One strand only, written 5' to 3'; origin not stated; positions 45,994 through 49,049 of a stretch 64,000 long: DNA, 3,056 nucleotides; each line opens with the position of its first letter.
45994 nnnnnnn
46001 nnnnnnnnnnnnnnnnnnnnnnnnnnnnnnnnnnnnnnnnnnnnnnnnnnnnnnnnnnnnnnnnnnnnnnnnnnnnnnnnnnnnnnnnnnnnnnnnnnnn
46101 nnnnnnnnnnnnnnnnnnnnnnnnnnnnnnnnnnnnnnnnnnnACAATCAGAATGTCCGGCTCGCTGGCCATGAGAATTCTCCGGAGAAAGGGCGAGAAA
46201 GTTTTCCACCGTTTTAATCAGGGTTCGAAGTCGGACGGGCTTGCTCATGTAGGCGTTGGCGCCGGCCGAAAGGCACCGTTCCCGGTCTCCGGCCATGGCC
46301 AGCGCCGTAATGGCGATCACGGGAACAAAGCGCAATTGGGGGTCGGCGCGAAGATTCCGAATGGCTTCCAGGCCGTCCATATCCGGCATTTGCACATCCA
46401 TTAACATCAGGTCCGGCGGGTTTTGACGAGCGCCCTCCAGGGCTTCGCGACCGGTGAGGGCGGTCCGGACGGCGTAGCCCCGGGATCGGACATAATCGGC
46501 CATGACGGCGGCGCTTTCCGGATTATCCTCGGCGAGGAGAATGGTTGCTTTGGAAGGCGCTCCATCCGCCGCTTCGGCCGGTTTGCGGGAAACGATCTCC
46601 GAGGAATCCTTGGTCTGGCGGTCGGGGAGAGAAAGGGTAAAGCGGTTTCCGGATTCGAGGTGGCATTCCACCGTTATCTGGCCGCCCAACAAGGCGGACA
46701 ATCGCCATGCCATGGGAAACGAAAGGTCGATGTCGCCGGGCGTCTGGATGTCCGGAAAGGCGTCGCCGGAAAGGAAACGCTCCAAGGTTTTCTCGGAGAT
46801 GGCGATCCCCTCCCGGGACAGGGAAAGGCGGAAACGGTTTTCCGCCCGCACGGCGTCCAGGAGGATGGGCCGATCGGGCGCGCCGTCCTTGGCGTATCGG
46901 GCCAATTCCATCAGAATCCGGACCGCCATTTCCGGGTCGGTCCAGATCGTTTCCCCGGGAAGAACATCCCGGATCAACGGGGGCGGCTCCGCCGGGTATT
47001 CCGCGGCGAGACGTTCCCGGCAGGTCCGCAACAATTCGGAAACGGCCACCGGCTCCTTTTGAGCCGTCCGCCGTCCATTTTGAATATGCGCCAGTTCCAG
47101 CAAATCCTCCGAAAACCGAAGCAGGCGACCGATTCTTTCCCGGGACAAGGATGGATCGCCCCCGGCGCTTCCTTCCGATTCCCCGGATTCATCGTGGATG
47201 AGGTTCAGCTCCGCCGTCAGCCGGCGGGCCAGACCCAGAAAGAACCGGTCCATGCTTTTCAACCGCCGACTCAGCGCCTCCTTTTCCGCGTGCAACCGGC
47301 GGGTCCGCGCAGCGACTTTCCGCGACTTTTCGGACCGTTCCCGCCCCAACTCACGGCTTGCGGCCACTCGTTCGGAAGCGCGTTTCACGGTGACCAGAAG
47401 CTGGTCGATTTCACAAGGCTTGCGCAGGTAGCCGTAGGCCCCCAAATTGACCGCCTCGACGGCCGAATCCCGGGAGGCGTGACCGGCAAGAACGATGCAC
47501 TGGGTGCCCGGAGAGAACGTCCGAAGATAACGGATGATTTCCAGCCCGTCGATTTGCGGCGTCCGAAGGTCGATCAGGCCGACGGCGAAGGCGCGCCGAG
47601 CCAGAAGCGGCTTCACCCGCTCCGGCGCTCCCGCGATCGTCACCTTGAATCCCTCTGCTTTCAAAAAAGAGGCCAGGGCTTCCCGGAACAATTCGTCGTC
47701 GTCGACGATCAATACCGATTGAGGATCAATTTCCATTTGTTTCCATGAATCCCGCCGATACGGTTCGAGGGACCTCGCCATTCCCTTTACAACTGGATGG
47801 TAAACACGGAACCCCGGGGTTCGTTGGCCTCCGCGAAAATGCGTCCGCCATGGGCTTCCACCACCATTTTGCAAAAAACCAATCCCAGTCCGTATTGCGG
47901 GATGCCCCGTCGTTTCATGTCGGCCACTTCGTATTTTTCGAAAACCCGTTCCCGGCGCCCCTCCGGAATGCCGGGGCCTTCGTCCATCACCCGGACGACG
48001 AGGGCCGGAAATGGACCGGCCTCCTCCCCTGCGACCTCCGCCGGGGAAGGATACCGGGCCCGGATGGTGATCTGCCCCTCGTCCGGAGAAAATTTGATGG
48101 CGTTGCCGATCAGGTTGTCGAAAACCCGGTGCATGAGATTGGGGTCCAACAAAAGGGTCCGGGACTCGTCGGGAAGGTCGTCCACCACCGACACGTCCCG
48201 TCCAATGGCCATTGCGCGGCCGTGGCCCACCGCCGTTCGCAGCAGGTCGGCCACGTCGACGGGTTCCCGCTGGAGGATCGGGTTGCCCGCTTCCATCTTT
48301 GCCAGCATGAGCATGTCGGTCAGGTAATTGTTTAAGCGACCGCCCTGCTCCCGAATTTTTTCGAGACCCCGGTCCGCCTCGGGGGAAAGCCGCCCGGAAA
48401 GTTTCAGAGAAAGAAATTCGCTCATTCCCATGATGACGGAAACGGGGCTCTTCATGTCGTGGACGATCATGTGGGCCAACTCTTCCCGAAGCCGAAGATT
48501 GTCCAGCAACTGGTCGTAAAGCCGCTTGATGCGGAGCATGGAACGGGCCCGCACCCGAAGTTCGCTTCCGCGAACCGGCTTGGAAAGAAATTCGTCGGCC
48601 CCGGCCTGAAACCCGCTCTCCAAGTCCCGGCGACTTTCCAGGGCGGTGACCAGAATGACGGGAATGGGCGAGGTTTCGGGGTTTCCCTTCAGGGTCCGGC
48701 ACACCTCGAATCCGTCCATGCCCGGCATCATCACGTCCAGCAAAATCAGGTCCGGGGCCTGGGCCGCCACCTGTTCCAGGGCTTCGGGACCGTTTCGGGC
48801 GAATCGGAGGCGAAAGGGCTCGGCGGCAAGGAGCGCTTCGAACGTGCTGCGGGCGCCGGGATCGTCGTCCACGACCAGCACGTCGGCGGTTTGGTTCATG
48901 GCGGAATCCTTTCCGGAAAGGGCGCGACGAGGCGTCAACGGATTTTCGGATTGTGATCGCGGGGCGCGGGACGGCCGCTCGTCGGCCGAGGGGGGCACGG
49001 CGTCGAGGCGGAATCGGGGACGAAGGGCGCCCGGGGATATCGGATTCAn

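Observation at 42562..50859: REC-rich six-gene cytoplasmic signalling cassette: sigma54 activator lacking a regulatory domain, REC-STAS, and four REC-linked kinase/pseudokinase proteins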

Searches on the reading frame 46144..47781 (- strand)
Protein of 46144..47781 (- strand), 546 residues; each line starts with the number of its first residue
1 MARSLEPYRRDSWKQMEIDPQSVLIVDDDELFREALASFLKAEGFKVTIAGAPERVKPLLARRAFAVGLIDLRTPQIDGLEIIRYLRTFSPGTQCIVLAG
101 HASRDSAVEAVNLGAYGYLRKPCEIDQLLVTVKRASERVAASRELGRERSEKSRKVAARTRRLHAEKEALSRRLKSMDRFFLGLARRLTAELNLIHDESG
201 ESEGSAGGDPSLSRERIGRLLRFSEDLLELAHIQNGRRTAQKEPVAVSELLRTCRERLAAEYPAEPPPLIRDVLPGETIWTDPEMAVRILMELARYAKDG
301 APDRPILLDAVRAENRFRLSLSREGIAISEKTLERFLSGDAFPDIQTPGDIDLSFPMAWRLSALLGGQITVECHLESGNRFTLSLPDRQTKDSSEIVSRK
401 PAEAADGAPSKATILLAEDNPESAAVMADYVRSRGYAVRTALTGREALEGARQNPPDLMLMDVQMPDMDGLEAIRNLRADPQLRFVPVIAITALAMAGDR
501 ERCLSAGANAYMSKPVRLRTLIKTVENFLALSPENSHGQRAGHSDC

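Call 5: search_protein_families(library=pfam, proteins=[window:46144-47781:-], max_evalue=0.01)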
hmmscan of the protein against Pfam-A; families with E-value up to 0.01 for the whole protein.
window:46144-47781:- (546 aa): 3 families
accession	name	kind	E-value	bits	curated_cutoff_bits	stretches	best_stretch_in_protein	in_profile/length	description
PF00072.30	Response_reg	-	9.6e-52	174.3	30.2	2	414-525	1-110/111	Response regulator receiver domain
PF23198.2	PDE8A_N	-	0.00023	21.5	29.6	0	29-121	19-114/147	PDE8A-like, N-terminal domain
PF02518.31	HATPase_c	-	0.00035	21.4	26.4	1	282-388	2-110/111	Histidine kinase-, DNA gyrase B-, and HSP90-like ATPase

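Call 28: search_protein_families(library=ncbifam, proteins=[window:46144-47781:-], max_evalue=0.00001)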
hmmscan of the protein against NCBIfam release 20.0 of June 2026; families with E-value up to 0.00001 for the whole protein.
window:46144-47781:- (546 aa): 102 families (the best 25 are shown)
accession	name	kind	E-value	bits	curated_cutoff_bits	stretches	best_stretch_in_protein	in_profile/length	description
NF038297.2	hybrid_HK_HrmK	equivalog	6.2e-45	153.9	725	2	359-527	429-606/607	hybrid histidine kinase/response regulator HrmK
TIGR02956.1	TMAO_torS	equivalog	3.4e-37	128.1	676.5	2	306-535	600-826/967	TMAO reductase system sensor histidine kinase/response regulator TorS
NF011874.0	PRK15347.1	equivalog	5.3e-37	127.3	852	2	407-526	686-807/921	two component system sensor kinase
NF008469.0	PRK11361.1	equivalog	1.4e-35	122.9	714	2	21-143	5-127/461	acetoacetate metabolism transcriptional regulator AtoC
NF045505.1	RR_RssB_Pseudo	equivalog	6e-35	121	700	2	22-150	7-136/394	two-component system response regulator RssB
NF007135.0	PRK09581.1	equivalog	2.7e-33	115.5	474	2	412-526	3-117/457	PleD family two-component system response regulator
NF051870.1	NAssimRespRegNtrX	equivalog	2.6e-32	112.3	600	2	22-181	3-166/452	nitrogen assimilation response regulator NtrX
TIGR02154.1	PhoB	equivalog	3.5e-32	111.5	296.2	2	412-530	3-121/226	phosphate regulon transcriptional regulator PhoB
NF008034.0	PRK10766.1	equivalog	1.9e-31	109.3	275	2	21-172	3-153/231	two-component system response regulator TorR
NF008099.0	PRK10841.1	equivalog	2.7e-31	108.2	920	1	402-528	815-939/949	two-component system sensor histidine kinase RcsC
NF007005.1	PRK09468.1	equivalog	3.7e-31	108.4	331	2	21-141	4-124/237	osmolarity response regulator transcription factor OmpR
TIGR01818.1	ntrC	equivalog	3.8e-31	108.4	558.6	2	23-155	1-133/463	nitrogen regulation protein NR(I)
NF006900.1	PRK09390.1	equivalog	5.6e-31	107.6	255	2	21-163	5-143/203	response regulator FixJ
NF053854.1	RespRegPhoBBctds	equivalog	5.7e-31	107.6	270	2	414-534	1-120/225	two-component system response regulator PhoB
NF008318.0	PRK11107.1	equivalog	8.6e-31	106.8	890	1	400-530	656-786/920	two-component sensor histidine kinase BarA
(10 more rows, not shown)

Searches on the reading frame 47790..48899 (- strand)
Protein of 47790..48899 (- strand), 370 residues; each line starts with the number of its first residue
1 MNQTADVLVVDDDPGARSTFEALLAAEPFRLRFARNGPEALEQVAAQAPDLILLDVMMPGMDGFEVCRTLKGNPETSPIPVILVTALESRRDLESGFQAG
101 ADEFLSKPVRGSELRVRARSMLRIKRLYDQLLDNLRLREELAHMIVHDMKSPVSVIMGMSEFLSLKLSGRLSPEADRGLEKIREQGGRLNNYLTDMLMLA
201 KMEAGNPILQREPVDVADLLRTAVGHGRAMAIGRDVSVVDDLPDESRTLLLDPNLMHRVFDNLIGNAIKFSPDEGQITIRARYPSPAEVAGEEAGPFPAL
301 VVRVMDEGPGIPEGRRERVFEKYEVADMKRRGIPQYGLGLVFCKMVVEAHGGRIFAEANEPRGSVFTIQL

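Call 5: search_protein_families(library=pfam, proteins=[window:47790-48899:-], max_evalue=0.01)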
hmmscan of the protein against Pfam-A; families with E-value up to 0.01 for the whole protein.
window:47790-48899:- (370 aa): 3 families
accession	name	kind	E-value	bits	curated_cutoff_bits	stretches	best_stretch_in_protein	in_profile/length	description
PF00072.30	Response_reg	-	6.7e-28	97.5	30.2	1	7-117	1-109/111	Response regulator receiver domain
PF02518.31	HATPase_c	-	1.6e-21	77.3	26.4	1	252-370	2-107/111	Histidine kinase-, DNA gyrase B-, and HSP90-like ATPase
PF00512.31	HisKA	-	1.2e-12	48.1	26.9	1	138-205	2-66/66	His Kinase A (phospho-acceptor) domain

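Call 28: search_protein_families(library=ncbifam, proteins=[window:47790-48899:-], max_evalue=0.00001)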
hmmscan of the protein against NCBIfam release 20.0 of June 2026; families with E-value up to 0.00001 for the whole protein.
window:47790-48899:- (370 aa): 140 families (the best 25 are shown)
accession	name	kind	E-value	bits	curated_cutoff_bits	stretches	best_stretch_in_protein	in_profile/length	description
NF047465.1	hybrid_HK_LvrA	exception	2.4e-44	151.5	1200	2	4-197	467-659/819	hybrid histidine kinase/response regulator LvrA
NF041880.1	EPS_EpsF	equivalog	2.6e-44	151.5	900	2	143-367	279-488/492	response regulator EpsF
NF007135.0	PRK09581.1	equivalog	1.8e-43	149.1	474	1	4-145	2-139/457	PleD family two-component system response regulator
TIGR02956.1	TMAO_torS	equivalog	1.9e-39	135.5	676.5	2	141-370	468-680/967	TMAO reductase system sensor histidine kinase/response regulator TorS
NF008318.0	PRK11107.1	equivalog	4.1e-36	124.4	890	2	140-369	295-515/920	two-component sensor histidine kinase BarA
NF008302.0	PRK11091.1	equivalog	2.6e-33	115.2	838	2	119-369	264-502/779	aerobic respiration two-component sensor histidine kinase ArcB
NF038297.2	hybrid_HK_HrmK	equivalog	6.2e-33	114.3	725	2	136-370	233-455/607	hybrid histidine kinase/response regulator HrmK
NF008312.0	PRK11100.1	equivalog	2.8e-32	112.2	356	1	132-369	250-471/477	two-component system sensor histidine kinase CreC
NF006800.0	PRK09303.1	equivalog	1.4e-31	109.8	342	1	119-368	132-373/383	histidine kinase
TIGR02966.1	phoR_proteo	equivalog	4.1e-31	108.2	334.2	1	134-369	110-332/333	phosphate regulon sensor histidine kinase PhoR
NF007793.0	PRK10490.1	equivalog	4.4e-31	107.7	1123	1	136-370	662-880/895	two-component system sensor histidine kinase KdpD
NF046044.1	PnpS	equivalog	1.1e-28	100.3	400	1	138-370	170-389/390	two-component system histidine kinase PnpS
NF033092.0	HK_WalK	equivalog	2.4e-28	99.1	725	1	175-370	408-592/594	cell wall metabolism sensor histidine kinase WalK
NF040689.1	MtrAB_MtrA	equivalog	5.5e-28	97.8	300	1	7-131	1-120/219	MtrAB system response regulator MtrA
NF045944.1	ResRegRpaBCyano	equivalog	2.3e-27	95.9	330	1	8-125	1-115/229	response regulator transcription factor RpaB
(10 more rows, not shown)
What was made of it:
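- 47787..48899 (-): Gene C: REC-controlled histidine kinase (REC-DHp-CA). Best NCBIfam match is hybrid_HK_LvrA, below cut-off (call 28).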
